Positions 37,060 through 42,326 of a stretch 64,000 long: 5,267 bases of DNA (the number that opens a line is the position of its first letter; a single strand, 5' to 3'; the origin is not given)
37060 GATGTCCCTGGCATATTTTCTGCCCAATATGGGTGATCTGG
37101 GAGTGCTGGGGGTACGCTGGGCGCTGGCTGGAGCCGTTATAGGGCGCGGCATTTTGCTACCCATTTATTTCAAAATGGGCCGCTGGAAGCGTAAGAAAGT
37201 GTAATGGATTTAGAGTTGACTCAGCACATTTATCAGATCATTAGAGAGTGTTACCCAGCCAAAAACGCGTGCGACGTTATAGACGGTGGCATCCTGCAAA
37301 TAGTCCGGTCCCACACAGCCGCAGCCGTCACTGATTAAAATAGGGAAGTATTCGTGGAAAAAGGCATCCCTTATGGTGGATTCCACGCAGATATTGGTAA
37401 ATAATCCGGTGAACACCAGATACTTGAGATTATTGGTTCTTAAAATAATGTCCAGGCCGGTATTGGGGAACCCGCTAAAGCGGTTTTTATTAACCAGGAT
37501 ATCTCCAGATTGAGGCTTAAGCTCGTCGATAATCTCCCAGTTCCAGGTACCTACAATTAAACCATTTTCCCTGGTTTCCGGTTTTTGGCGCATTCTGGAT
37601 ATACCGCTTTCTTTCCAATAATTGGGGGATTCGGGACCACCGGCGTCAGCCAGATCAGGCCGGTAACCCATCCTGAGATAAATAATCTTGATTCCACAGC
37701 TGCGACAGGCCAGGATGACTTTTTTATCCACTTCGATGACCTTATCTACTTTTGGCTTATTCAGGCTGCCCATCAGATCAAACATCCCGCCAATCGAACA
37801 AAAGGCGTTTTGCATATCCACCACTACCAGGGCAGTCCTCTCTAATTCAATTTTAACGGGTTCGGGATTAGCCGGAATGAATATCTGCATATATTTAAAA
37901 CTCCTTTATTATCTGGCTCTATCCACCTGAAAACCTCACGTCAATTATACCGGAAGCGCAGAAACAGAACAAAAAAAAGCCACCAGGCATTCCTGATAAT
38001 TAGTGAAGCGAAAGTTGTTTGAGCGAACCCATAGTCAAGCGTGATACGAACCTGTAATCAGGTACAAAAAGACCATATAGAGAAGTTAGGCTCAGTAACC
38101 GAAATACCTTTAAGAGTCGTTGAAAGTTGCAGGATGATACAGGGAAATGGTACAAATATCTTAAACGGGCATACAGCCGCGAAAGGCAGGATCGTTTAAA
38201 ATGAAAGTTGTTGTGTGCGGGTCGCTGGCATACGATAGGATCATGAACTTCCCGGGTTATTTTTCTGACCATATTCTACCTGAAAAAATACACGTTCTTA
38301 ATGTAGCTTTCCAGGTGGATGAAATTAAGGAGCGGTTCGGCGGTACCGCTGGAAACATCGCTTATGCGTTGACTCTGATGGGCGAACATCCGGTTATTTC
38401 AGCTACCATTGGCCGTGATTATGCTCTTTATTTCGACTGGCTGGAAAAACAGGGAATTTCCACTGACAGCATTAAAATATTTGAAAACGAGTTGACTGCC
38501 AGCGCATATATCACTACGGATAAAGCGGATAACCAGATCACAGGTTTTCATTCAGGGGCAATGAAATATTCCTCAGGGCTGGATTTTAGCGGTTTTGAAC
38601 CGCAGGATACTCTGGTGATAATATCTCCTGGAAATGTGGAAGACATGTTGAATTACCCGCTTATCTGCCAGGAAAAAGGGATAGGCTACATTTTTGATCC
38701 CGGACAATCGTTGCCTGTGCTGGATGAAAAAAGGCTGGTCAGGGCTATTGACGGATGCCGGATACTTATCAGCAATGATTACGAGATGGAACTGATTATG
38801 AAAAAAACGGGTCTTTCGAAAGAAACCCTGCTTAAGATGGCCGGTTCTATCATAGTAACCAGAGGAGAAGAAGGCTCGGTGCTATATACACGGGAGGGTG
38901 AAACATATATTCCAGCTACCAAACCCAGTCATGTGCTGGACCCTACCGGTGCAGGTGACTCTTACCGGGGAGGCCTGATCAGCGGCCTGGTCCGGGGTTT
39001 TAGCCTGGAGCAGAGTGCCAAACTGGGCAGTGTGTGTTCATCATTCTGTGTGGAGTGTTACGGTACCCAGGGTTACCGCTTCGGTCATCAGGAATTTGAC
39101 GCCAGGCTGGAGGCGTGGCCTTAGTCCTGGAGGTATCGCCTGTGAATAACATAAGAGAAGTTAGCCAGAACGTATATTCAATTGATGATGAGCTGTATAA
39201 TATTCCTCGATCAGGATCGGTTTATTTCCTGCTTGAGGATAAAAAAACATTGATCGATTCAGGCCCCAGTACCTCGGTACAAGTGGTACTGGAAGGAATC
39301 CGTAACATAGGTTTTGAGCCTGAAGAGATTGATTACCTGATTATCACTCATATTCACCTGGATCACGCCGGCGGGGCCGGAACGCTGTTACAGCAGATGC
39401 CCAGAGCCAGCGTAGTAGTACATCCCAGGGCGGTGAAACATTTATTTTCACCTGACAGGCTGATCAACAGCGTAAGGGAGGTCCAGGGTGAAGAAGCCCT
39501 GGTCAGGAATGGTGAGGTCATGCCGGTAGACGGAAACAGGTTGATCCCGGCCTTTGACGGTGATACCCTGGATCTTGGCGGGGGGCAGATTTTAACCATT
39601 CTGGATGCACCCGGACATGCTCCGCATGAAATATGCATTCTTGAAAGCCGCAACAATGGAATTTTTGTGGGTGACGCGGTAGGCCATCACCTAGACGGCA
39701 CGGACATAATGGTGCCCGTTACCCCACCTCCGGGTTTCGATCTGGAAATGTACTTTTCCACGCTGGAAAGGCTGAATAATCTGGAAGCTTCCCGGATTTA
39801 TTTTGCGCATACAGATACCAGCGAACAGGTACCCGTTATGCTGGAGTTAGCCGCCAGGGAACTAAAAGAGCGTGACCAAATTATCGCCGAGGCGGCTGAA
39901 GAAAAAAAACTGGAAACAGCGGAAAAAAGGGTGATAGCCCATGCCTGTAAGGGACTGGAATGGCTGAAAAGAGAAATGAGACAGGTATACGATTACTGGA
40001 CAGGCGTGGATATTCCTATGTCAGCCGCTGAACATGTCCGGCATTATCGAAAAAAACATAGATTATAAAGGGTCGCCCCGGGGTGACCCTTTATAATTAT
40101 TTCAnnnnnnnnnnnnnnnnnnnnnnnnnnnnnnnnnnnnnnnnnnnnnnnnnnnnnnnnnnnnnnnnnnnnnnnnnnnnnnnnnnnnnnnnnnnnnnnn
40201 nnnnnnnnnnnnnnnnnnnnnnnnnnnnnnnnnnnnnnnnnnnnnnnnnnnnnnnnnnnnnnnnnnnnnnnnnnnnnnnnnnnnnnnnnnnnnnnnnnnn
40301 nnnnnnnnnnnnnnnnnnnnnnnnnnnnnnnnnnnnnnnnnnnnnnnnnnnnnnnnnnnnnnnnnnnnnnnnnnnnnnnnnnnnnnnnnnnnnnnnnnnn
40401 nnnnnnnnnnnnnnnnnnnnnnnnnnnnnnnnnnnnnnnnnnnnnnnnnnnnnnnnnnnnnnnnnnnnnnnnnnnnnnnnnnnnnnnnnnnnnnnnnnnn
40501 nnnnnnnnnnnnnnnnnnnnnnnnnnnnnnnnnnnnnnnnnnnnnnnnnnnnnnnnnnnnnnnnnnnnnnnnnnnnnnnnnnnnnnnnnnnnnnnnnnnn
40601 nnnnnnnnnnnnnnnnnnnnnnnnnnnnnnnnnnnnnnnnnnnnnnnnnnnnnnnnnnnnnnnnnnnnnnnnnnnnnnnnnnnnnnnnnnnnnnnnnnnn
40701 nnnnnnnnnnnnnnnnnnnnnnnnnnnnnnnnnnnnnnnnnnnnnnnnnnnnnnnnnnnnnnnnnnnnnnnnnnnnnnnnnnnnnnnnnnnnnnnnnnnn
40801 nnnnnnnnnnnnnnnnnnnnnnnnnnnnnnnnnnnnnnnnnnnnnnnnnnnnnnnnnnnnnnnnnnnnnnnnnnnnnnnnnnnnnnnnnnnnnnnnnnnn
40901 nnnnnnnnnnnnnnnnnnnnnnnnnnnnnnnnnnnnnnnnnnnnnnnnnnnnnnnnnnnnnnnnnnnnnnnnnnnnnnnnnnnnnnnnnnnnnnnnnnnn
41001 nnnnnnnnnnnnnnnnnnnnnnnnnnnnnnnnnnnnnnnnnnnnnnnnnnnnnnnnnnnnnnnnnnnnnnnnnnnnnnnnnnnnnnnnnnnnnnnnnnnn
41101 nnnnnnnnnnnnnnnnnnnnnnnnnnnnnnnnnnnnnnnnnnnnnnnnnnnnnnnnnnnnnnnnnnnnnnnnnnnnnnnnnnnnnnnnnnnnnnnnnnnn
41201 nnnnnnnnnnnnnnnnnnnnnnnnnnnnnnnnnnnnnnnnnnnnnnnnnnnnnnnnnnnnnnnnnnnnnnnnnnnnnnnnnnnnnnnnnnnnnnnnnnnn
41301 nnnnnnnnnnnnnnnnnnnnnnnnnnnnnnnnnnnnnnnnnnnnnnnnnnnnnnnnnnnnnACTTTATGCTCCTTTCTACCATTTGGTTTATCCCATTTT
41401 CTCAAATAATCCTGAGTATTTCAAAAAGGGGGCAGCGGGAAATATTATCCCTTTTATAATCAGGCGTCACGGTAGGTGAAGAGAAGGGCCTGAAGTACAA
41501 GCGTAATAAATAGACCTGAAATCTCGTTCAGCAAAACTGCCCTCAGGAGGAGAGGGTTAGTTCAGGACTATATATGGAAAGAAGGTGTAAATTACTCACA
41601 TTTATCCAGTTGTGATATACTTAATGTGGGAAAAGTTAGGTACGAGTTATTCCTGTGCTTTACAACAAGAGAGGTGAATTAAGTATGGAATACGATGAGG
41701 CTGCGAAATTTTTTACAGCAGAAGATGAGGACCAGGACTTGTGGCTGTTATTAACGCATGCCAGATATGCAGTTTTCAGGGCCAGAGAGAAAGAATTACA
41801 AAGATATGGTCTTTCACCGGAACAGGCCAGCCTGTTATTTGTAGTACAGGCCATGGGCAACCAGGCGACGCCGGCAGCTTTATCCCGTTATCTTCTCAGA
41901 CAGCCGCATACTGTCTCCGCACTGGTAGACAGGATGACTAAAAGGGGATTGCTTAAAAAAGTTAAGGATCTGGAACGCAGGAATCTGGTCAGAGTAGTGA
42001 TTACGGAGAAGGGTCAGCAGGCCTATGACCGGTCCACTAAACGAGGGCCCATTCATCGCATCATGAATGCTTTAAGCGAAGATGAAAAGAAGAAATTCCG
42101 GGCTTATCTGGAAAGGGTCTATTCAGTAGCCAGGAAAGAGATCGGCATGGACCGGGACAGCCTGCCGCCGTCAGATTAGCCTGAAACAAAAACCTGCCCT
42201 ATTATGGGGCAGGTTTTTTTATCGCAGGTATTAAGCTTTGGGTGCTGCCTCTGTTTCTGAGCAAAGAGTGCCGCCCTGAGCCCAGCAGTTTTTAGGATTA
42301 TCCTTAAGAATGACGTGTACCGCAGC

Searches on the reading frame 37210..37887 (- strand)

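Call 66: search_protein_families(library=pfam, proteins=[window:37210-37887:-], max_evalue=0.0001)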
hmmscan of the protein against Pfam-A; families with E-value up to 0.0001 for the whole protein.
window:37210-37887:- (225 aa): 1 family
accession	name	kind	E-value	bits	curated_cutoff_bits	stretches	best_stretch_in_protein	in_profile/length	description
PF00857.26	Isochorismatase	-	5.8e-38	131.1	27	1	18-216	1-174/175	Isochorismatase domain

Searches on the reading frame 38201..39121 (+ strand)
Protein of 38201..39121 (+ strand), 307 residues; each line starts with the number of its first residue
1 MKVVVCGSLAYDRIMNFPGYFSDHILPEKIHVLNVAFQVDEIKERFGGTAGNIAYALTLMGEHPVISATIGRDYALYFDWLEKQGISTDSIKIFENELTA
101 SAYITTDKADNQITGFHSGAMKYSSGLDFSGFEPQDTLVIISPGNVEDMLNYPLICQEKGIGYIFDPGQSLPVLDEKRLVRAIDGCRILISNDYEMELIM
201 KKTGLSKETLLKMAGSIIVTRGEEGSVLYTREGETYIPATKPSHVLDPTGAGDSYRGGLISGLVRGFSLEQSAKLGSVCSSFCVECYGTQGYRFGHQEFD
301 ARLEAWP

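Call 66: search_protein_families(library=pfam, proteins=[window:38201-39121:+], max_evalue=0.0001)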
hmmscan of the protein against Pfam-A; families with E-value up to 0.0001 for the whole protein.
window:38201-39121:+ (307 aa): 1 family
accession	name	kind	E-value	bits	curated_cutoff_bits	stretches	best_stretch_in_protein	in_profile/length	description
PF00294.29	PfkB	-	5.1e-41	141.4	25.8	1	26-290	16-296/302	pfkB family carbohydrate kinase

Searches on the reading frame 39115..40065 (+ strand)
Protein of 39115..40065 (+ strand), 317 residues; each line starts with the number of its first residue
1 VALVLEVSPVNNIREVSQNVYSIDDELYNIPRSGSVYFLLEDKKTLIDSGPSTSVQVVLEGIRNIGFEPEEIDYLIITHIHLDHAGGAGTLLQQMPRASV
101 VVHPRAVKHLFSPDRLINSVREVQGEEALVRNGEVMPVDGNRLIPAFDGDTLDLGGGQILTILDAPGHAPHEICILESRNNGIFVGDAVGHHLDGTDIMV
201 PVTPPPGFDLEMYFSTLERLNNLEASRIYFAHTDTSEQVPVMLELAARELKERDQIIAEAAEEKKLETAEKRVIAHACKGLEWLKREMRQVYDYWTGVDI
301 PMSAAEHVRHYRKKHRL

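Call 66: search_protein_families(library=pfam, proteins=[window:39115-40065:+], max_evalue=0.0001)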
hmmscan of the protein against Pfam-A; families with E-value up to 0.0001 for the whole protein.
window:39115-40065:+ (317 aa): 3 families
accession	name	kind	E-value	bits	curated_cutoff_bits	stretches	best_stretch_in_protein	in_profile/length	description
PF00753.33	Lactamase_B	-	7.6e-27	95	22.7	1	31-232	3-196/196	Metallo-beta-lactamase superfamily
PF12706.13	Lactamase_B_2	-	1e-06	29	27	1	46-139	4-83/200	Beta-lactamase superfamily domain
PF19583.5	ODP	-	1.1e-05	25.8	27.2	1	41-191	11-139/194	ODP family beta lactamase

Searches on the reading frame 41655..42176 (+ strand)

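Call 84: search_protein_families(library=pfam, proteins=[window:41655-42176:+], max_evalue=0.0001)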
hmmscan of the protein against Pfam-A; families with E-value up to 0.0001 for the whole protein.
window:41655-42176:+ (174 aa): 2 families
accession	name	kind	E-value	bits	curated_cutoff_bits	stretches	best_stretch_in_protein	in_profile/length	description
PF12802.13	MarR_2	-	5.3e-11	43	27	1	51-105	1-55/61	MarR family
PF13463.12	HTH_27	-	5.9e-08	33.3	22.2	1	53-120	1-68/68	Winged helix DNA-binding domain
